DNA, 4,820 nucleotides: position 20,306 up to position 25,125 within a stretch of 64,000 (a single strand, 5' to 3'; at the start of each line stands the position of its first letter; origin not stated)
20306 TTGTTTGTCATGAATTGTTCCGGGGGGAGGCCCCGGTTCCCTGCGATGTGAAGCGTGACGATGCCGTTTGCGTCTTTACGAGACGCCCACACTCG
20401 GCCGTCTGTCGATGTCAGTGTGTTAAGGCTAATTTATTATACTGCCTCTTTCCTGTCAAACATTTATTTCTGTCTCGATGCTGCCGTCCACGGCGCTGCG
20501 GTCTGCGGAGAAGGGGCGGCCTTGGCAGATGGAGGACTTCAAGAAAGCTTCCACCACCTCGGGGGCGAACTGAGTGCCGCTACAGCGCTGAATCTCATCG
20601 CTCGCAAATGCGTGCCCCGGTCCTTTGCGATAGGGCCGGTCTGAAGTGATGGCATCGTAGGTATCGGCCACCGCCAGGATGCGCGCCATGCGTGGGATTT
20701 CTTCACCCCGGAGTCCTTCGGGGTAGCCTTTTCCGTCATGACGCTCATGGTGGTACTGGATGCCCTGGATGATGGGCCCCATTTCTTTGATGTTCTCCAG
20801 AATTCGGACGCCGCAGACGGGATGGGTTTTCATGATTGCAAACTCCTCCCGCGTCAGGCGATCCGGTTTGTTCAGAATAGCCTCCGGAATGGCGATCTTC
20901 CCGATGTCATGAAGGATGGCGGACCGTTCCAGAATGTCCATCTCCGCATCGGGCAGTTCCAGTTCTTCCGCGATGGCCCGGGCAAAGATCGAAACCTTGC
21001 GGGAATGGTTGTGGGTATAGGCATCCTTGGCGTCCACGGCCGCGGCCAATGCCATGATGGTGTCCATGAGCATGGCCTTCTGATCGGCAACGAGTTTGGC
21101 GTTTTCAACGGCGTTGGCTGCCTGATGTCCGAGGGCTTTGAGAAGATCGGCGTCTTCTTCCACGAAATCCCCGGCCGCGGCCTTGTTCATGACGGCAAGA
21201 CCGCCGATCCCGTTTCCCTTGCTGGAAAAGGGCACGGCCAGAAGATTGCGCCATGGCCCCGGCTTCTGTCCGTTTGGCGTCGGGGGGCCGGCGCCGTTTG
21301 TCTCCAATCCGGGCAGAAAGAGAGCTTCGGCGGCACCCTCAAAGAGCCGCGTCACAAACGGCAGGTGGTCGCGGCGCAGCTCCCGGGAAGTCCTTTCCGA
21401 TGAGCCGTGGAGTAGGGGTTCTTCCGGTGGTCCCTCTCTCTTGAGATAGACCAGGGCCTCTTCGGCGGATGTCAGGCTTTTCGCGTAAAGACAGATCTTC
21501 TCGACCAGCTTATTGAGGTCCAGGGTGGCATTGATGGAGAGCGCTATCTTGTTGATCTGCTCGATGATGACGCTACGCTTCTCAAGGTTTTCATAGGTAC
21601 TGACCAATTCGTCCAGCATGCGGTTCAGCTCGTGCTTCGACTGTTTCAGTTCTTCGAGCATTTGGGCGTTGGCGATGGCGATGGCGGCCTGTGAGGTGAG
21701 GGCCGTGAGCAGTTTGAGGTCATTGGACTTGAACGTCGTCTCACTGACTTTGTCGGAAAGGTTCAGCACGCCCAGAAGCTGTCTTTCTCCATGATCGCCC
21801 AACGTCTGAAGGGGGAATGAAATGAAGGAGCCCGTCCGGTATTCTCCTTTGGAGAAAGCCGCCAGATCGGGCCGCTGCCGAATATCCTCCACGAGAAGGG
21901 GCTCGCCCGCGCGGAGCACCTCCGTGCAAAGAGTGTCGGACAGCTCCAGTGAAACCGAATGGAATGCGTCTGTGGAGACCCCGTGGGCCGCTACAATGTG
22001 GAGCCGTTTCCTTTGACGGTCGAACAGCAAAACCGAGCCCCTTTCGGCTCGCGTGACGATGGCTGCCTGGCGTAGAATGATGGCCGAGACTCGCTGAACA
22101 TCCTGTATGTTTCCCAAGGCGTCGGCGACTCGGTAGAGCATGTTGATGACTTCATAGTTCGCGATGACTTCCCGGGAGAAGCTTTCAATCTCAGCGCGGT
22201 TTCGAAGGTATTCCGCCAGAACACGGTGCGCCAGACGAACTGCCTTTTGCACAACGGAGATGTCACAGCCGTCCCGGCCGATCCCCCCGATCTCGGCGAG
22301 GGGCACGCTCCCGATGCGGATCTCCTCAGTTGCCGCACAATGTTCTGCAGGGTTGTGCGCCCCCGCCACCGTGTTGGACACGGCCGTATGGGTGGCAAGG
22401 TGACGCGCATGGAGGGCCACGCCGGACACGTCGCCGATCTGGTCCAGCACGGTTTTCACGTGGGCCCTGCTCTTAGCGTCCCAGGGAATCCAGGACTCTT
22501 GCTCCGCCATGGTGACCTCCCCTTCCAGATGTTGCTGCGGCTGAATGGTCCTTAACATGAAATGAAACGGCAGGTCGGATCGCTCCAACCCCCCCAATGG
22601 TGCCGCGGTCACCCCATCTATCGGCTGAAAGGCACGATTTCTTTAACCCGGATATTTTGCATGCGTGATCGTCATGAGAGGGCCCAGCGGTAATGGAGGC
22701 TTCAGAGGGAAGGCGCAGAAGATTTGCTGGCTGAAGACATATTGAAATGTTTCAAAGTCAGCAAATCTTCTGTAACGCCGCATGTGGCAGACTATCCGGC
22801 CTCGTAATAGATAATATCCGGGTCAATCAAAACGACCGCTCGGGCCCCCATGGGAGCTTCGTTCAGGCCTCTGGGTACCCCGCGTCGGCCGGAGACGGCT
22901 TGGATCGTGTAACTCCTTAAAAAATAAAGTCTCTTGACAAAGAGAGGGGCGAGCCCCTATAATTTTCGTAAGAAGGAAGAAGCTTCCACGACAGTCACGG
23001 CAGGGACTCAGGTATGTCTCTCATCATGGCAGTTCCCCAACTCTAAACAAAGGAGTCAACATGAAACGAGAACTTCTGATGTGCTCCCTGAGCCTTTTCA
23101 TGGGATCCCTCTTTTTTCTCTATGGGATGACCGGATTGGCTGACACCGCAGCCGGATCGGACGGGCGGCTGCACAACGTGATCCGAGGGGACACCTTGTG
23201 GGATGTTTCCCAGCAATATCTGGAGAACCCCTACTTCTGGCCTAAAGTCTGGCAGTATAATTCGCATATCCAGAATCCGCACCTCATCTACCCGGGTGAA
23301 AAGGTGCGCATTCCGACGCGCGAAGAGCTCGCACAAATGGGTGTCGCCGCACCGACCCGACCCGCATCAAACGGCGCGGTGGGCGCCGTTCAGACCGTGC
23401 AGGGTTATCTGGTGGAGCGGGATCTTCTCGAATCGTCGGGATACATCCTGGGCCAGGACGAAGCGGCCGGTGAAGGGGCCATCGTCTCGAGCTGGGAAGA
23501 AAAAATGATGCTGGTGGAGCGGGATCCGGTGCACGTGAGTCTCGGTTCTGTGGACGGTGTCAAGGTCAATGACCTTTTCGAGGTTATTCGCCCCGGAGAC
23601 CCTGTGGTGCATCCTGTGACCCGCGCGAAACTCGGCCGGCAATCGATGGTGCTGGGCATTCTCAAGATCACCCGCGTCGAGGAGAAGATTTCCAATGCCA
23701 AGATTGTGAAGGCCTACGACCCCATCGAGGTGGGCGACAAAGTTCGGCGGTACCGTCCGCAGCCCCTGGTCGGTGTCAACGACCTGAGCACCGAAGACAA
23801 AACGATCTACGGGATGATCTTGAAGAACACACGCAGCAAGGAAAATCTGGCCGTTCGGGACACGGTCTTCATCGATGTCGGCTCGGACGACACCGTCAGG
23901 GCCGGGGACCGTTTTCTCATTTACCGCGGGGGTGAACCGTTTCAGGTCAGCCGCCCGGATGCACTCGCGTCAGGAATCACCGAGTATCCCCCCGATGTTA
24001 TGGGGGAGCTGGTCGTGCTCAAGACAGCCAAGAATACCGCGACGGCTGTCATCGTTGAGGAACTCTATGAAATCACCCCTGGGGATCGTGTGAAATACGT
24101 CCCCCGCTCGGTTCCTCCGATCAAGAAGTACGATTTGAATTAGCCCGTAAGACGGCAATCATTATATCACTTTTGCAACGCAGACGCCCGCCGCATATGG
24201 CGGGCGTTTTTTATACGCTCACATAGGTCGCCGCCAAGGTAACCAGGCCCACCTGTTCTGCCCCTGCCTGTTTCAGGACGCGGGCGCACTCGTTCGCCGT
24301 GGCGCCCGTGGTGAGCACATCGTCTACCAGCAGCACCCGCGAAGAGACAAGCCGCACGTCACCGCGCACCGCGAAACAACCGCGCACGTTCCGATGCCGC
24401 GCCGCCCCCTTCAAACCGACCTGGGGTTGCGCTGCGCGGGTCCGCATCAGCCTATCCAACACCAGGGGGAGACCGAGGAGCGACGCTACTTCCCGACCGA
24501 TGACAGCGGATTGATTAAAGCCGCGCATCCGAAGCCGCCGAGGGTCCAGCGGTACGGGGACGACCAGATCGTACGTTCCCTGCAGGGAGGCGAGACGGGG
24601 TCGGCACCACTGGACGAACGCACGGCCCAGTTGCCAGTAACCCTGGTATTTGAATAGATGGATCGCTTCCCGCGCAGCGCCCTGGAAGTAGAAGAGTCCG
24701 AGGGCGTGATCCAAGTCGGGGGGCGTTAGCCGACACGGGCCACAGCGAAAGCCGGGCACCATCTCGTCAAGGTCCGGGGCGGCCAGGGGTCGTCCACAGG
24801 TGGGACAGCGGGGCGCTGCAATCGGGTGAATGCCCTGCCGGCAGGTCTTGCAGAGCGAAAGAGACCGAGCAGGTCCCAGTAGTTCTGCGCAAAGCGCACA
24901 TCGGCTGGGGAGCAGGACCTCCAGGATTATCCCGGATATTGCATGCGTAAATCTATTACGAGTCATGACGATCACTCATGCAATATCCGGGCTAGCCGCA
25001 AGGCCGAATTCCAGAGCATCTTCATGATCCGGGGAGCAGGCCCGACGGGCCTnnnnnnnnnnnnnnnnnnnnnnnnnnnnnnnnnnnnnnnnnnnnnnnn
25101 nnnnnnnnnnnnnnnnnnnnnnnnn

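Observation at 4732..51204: Family of MITE-like miniature inverted-repeat elements: seven copies in 64 kb, including minimal hairpin-only versions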

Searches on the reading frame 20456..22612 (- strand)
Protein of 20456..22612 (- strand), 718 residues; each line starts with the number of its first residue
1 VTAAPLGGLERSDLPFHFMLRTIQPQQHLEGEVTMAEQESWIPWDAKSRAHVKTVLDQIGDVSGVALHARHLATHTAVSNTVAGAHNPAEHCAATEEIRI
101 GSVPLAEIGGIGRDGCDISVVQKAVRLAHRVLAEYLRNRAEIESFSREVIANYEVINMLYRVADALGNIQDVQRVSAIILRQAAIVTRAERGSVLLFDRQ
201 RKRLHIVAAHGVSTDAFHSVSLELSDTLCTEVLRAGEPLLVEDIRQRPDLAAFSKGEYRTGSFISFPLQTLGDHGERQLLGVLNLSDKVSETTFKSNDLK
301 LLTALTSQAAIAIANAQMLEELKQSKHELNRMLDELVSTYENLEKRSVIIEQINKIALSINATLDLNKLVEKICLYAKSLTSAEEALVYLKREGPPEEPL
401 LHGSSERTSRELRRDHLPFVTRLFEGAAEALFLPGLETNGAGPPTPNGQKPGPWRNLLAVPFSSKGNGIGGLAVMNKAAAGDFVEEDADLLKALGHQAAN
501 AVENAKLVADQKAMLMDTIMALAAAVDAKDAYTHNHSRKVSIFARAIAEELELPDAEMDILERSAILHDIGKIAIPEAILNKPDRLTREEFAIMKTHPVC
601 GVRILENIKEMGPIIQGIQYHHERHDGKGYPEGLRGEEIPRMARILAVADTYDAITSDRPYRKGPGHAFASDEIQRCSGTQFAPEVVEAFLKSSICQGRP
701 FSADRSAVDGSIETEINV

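Call 19: search_protein_families(library=pfam, proteins=[window:20456-22612:-])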
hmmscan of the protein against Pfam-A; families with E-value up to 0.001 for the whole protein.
window:20456-22612:- (718 aa): 6 families
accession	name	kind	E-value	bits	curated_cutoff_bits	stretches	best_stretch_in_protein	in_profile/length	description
PF13487.12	HD_5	-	4.7e-37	127.8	27.2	1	524-686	5-170/170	HD domain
PF13185.12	GAF_2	-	2.5e-24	86.4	28.6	2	170-314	2-136/136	GAF domain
PF01966.28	HD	-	4.5e-22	78.9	22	1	535-654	3-115/116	HD domain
PF01590.32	GAF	-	1.2e-20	74.9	22.4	2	171-313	1-133/133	GAF domain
PF13492.12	GAF_3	-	5.6e-20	72.5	27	2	173-315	3-129/129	GAF domain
PF08668.18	HDOD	-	0.00036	20.5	22.9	0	532-588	94-148/196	HDOD domain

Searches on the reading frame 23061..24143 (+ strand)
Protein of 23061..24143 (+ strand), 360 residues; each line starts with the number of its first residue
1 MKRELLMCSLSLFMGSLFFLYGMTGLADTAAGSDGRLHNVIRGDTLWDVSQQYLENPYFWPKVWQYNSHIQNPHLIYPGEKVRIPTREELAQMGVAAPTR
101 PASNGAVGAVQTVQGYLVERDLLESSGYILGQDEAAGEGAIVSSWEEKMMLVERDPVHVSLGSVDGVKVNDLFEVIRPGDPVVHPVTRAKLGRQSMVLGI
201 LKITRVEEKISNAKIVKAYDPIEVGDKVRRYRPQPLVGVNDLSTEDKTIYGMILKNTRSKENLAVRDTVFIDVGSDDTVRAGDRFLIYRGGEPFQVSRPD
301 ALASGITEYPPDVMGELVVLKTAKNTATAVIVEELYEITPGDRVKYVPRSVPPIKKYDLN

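Call 33: search_protein_families(library=pfam, proteins=[window:23061-24143:+])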
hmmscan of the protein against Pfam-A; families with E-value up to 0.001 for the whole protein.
window:23061-24143:+ (360 aa): 2 families
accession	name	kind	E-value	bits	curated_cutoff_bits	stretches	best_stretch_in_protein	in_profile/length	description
PF01476.26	LysM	-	2.7e-07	30.9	20.9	1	38-85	1-43/43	LysM domain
PF16538.11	FlgT_C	-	3.2e-06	27.9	27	0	267-342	2-73/77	Flagellar assembly protein T, C-terminal domain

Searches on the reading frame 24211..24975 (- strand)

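Call 19: search_protein_families(library=pfam, proteins=[window:24211-24975:-])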
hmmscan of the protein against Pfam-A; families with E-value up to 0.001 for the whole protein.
window:24211-24975:- (254 aa): 2 families
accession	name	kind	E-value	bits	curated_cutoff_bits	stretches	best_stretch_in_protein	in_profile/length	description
PF18912.6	DZR_2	-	2.5e-11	43.7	27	1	17-81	1-55/56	Double zinc ribbon domain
PF00156.33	Pribosyltran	-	1.4e-08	34.7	26.3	1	156-249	40-125/158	Phosphoribosyl transferase domain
